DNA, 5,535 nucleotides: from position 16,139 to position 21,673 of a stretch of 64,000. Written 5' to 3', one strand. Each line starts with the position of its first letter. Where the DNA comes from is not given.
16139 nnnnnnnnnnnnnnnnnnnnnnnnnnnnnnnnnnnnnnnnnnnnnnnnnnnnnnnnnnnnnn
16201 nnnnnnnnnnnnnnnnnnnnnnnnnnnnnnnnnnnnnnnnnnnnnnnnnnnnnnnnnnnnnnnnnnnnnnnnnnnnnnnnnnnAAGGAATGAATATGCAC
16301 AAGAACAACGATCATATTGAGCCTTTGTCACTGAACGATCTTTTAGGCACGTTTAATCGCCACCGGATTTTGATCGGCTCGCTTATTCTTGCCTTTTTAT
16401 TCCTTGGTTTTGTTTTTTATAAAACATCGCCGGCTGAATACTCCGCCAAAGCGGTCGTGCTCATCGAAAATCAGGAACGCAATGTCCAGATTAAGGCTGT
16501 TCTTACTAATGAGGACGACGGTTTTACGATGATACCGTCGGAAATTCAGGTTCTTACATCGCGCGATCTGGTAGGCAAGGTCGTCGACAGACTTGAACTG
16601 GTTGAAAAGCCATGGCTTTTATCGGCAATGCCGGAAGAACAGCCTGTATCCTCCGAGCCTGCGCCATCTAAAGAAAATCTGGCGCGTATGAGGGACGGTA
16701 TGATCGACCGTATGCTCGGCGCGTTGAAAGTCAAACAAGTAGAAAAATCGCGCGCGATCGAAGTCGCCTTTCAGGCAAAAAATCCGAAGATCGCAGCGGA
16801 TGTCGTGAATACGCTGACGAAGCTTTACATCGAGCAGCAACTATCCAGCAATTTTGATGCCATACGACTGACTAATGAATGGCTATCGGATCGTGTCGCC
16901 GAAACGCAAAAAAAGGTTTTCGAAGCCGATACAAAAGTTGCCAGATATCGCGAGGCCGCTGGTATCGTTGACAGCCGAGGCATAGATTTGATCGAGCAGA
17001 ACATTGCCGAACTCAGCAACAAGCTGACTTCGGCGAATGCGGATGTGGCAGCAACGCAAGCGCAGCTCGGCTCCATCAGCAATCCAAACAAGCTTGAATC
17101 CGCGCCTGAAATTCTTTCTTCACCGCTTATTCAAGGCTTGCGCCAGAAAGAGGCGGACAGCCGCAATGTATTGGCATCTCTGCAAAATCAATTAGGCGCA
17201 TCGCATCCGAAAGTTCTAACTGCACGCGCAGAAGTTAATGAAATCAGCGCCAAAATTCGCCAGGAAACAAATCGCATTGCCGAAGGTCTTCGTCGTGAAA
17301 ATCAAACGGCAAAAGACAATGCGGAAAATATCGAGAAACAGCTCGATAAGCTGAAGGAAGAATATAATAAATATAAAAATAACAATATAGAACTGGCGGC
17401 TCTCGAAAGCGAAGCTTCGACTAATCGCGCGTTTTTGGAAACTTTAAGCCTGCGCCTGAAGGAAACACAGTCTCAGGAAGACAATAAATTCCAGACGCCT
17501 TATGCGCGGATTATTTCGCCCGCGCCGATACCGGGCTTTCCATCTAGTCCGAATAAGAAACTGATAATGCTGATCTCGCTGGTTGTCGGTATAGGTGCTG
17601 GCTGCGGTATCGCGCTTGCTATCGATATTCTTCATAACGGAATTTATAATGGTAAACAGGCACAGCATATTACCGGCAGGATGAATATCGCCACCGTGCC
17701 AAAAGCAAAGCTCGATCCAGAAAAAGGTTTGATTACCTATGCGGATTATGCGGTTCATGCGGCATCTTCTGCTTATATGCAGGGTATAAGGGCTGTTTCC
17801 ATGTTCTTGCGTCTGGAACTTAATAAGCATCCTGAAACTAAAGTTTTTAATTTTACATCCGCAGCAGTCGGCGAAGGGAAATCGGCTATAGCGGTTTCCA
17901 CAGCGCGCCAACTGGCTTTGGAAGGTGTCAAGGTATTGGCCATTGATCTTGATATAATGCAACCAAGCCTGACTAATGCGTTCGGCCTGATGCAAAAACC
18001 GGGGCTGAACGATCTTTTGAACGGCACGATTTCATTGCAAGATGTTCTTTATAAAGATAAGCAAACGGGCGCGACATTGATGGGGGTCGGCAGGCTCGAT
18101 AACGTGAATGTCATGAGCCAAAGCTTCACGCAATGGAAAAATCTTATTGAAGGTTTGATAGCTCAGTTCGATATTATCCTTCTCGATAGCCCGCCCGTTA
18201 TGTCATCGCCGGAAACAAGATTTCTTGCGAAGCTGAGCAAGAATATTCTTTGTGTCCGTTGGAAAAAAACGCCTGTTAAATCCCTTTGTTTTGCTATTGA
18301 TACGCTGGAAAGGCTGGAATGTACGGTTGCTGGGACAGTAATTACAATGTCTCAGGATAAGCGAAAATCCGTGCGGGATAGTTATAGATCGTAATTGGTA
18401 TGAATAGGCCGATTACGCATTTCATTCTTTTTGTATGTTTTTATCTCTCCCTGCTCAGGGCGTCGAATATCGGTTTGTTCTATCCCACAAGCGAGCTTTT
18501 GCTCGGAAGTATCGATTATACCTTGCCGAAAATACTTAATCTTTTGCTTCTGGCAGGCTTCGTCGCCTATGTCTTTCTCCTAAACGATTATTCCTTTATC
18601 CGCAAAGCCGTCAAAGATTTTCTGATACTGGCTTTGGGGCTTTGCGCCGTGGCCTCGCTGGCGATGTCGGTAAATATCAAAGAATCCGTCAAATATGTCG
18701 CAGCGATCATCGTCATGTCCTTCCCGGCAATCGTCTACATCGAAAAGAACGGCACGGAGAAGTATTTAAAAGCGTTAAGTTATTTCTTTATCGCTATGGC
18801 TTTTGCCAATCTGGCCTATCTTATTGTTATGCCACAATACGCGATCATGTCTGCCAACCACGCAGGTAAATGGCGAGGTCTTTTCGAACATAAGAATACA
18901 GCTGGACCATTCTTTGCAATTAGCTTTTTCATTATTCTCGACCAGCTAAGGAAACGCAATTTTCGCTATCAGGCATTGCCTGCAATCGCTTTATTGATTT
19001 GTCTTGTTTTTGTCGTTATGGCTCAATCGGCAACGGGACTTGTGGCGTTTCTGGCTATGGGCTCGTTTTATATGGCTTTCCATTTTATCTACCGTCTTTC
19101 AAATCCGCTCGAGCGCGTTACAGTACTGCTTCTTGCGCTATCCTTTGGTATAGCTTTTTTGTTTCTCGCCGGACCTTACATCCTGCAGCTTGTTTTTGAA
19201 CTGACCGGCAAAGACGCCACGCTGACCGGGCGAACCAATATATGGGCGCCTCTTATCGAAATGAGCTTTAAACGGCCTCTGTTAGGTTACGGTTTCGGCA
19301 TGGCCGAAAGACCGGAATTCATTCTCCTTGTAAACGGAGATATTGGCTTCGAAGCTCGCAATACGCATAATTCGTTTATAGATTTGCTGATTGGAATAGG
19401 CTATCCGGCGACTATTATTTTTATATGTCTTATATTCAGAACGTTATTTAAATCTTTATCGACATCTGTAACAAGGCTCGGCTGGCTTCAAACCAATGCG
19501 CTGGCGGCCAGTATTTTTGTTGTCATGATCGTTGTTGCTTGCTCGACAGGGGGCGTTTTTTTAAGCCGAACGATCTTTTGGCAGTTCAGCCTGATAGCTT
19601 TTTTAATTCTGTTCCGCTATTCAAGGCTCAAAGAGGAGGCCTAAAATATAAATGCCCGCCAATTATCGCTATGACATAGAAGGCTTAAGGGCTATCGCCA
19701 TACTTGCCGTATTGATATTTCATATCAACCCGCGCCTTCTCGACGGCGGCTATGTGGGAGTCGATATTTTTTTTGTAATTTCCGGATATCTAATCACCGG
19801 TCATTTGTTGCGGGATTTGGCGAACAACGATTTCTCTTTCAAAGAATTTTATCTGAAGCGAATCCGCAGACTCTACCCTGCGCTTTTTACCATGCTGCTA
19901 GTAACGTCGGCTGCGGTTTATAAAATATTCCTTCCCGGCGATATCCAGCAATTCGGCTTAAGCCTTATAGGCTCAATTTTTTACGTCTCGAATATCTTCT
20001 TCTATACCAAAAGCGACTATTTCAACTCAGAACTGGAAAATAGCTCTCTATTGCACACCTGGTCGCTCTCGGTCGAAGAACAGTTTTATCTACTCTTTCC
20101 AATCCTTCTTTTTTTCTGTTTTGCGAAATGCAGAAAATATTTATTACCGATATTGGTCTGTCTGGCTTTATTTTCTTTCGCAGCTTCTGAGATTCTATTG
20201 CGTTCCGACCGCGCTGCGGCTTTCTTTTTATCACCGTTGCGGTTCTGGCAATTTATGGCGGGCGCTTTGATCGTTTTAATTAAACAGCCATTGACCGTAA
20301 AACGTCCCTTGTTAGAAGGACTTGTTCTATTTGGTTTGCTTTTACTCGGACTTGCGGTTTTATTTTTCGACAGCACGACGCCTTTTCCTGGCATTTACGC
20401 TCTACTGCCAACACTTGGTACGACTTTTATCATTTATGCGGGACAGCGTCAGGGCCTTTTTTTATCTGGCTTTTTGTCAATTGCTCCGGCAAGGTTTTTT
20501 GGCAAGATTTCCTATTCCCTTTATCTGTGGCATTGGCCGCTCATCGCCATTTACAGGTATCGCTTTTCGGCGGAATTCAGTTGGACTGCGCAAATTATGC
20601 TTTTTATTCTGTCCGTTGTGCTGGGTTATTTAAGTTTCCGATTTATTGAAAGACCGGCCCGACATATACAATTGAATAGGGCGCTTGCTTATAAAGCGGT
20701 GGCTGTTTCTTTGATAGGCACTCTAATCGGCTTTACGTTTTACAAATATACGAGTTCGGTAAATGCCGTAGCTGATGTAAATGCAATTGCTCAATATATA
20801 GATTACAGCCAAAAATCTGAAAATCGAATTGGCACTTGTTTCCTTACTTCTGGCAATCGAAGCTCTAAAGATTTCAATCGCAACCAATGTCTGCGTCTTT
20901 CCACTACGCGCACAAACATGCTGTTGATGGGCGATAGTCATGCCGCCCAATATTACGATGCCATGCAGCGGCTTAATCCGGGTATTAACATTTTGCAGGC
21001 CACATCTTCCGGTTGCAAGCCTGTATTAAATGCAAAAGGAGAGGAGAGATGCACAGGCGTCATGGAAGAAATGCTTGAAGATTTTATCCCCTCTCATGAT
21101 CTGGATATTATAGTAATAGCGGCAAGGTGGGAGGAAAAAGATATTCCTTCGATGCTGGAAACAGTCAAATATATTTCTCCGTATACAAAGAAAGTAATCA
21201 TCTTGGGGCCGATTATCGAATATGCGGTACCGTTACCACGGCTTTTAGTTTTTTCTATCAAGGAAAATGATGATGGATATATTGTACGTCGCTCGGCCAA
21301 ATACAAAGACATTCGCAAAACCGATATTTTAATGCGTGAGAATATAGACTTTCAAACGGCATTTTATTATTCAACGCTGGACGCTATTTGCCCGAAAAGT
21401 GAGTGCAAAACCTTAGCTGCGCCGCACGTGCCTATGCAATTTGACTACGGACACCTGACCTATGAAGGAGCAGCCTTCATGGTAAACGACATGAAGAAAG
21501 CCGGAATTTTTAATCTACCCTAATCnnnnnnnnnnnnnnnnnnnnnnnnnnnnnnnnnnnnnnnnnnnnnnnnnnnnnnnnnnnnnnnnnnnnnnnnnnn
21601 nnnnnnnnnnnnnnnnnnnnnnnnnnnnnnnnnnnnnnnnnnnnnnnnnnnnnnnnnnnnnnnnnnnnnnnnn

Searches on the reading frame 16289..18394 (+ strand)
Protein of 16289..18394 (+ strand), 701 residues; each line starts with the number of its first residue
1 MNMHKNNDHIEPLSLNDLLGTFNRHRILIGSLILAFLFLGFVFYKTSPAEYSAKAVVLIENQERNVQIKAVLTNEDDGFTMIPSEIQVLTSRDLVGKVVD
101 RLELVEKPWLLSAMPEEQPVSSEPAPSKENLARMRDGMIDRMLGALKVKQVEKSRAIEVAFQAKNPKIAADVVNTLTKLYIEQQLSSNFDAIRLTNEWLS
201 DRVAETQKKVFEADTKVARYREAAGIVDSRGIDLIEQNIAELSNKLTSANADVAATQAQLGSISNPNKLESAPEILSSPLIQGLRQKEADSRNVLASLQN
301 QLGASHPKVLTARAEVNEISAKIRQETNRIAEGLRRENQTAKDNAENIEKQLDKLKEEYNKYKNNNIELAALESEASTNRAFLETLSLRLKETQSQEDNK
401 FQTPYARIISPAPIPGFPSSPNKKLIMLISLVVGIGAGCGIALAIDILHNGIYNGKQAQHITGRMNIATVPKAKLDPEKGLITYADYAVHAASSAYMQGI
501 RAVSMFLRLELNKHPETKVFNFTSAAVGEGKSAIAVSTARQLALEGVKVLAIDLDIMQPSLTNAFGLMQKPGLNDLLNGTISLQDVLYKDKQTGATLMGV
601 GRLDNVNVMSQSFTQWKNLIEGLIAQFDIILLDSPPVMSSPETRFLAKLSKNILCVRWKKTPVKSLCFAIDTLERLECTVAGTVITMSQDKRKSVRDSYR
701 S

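Call 9: search_protein_families(library=pfam, proteins=[window:16289-18394:+], max_evalue=0.001)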
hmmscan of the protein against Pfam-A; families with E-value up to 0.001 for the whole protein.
window:16289-18394:+ (701 aa): 6 families
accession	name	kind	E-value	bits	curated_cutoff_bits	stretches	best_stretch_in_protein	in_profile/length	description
PF02706.20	Wzz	-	1.5e-12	48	25.5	1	13-101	3-90/91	Chain length determinant protein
PF13614.12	AAA_31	-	1.9e-09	38.2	27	1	520-648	4-139/177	AAA domain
PF13807.11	GNVR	-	5.3e-06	26.7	27.7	1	373-444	10-79/82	G-rich domain on putative tyrosine kinase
PF10609.15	ParA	-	1.7e-05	24.9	27.1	1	522-577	8-56/246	NUBPL iron-transfer P-loop NTPase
PF01656.29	CbiA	-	2.8e-05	24.5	25.4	1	527-681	8-63/125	CobQ/CobB/MinD/ParA nucleotide binding domain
PF09140.17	MipZ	-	0.00013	21.8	20.7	1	527-636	10-109/262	ATPase MipZ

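Call 78: search_protein_families(library=ncbifam, proteins=[window:16289-18394:+], max_evalue=0.001)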
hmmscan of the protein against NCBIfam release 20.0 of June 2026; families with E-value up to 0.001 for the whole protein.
window:16289-18394:+ (701 aa): 17 families
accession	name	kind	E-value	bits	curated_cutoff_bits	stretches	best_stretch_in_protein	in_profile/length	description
TIGR01005.1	eps_transp_fam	subfamily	6.4e-76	256.1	411.7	2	14-478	5-485/754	exopolysaccharide transport protein family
TIGR03017.1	EpsF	equivalog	9.8e-44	149.8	422.75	1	23-449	12-422/444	chain length determinant protein EpsF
TIGR03007.1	pepcterm_ChnLen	equivalog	7.1e-36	123.5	278.85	1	136-500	103-490/498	XrtA system polysaccharide chain length determinant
NF007350.0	PRK09841.1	equivalog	4.5e-22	78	1248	2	405-686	406-701/726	tyrosine-protein kinase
TIGR03018.1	pepcterm_TyrKin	hypoth_equivalog_domain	9.3e-21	74.1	230.65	1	516-678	34-201/207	XrtA-associated tyrosine autokinase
TIGR01007.1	eps_fam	subfamily_domain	5.6e-18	65.2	108.05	1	514-690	14-193/204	polysaccharide biosynthesis tyrosine autokinase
NF008568.0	PRK11519.1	equivalog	9.4e-18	63.7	1068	2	406-685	407-695/720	tyrosine-protein kinase Wzc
TIGR03029.1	EpsG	equivalog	1.8e-13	50.3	313.8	1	499-686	86-273/274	chain length determinant protein tyrosine kinase EpsG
TIGR01969.1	minD_arch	subfamily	2.4e-10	40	201.75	1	522-689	5-171/251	cell division ATPase MinD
TIGR01968.1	minD_bact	equivalog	7.7e-09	35.3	212.9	1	518-638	2-123/261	septum site-determining protein MinD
TIGR03453.1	partition_RepA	equivalog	6.7e-07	28.5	348.45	1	519-580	106-164/387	plasmid partitioning protein RepA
NF047398.1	AAA_KGGVGR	domain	3.3e-06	27.6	90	1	518-592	3-70/190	KGGVGR-motif variant AAA ATPase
NF041136.1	MrpORP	equivalog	4.8e-05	22.8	450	1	523-571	11-59/365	iron-sulfur cluster carrier protein MrpORP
NF041864.1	EpsV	equivalog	7.8e-05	21.4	800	1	117-460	128-471/484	PCP family exopolysaccharide biosynthesis protein EpsV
NF008669.0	PRK11670.1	equivalog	0.00027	19.9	348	1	520-569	110-159/369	iron-sulfur cluster carrier protein ApbC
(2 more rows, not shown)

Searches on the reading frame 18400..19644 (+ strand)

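Call 9: search_protein_families(library=pfam, proteins=[window:18400-19644:+], max_evalue=0.001)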
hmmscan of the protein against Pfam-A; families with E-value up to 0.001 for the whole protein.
window:18400-19644:+ (414 aa): 1 family
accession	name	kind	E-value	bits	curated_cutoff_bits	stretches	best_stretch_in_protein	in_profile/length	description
PF04932.20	Wzy_C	-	6.3e-15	55.7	31.7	1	196-342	1-149/149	O-Antigen ligase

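Call 78: search_protein_families(library=ncbifam, proteins=[window:18400-19644:+], max_evalue=0.001)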
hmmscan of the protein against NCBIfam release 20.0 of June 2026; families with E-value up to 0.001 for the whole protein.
window:18400-19644:+ (414 aa): 0 families

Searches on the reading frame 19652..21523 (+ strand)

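Call 9: search_protein_families(library=pfam, proteins=[window:19652-21523:+], max_evalue=0.001)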
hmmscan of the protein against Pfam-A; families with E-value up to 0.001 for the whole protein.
window:19652-21523:+ (623 aa): 2 families
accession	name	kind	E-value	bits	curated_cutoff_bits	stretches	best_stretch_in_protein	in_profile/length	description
PF01757.29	Acyl_transf_3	-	4.4e-33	115.2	31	1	7-327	2-323/326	Acyltransferase domain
PF19040.6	SGNH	-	8.7e-28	98.1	27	1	409-614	10-246/248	SGNH domain (fused to AT3 domains)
